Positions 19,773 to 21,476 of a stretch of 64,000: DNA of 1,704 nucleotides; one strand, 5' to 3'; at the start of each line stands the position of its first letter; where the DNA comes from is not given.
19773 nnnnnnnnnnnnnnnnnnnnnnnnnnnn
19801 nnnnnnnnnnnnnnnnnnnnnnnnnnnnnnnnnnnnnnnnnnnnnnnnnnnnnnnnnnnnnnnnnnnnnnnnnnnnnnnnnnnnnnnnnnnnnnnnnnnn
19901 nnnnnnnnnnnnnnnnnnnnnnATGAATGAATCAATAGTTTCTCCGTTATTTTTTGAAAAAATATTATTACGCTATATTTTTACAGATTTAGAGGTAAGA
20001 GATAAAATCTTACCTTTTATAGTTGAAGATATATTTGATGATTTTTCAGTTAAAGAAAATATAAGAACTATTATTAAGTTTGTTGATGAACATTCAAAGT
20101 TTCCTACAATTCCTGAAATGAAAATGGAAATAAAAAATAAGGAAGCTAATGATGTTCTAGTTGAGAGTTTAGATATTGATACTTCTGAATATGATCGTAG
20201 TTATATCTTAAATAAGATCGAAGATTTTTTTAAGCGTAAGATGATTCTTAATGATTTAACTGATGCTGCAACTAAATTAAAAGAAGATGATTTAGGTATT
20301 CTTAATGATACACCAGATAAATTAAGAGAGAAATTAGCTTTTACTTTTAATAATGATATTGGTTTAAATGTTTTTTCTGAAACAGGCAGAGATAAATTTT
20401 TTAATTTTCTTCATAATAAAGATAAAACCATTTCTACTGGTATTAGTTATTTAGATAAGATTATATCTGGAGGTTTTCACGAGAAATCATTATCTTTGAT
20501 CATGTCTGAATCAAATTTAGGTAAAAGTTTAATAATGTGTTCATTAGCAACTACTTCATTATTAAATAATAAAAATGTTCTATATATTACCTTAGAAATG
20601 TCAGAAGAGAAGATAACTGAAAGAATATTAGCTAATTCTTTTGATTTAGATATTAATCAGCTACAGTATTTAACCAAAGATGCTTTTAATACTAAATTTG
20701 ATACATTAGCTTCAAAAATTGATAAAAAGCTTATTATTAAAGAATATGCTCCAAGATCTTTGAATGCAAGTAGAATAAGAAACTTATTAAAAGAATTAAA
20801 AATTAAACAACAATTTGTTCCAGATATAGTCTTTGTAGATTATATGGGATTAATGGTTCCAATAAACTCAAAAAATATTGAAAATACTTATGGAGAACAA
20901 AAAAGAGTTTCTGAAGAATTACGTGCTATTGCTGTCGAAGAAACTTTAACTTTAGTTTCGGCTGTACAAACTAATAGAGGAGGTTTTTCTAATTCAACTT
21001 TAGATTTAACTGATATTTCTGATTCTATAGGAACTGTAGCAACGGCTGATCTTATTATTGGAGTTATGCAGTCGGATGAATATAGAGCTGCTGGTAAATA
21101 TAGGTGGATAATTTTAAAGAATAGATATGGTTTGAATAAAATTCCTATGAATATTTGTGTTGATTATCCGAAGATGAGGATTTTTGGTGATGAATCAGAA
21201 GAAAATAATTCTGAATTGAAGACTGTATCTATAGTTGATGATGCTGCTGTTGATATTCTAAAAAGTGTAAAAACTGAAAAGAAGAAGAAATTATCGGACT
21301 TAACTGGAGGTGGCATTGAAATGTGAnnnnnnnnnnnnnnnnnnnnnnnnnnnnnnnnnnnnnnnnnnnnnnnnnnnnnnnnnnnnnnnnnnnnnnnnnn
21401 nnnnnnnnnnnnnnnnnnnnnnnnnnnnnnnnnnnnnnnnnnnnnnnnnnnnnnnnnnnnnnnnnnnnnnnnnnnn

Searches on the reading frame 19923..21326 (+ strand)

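Call 67: search_protein_families(library=pfam, proteins=[window:19923-21326:+], max_evalue=0.001)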
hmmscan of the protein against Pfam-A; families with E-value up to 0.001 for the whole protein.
window:19923-21326:+ (467 aa): 5 families
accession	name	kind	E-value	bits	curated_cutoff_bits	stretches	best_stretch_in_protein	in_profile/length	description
PF03796.21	DnaB_C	-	7.7e-25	88.2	27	1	170-404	2-238/255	DnaB-like helicase C terminal domain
PF06745.19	ATPase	-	1.4e-12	48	26.6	1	170-297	1-123/231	KaiC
PF13481.12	AAA_25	-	1.1e-05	25.6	27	1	168-339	13-179/195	AAA domain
PF05625.17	PAXNEB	-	0.00026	20.6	28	1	164-233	13-83/366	PAXNEB protein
PF08423.17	Rad51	-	0.00077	19.2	22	0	169-244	7-88/244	Rad51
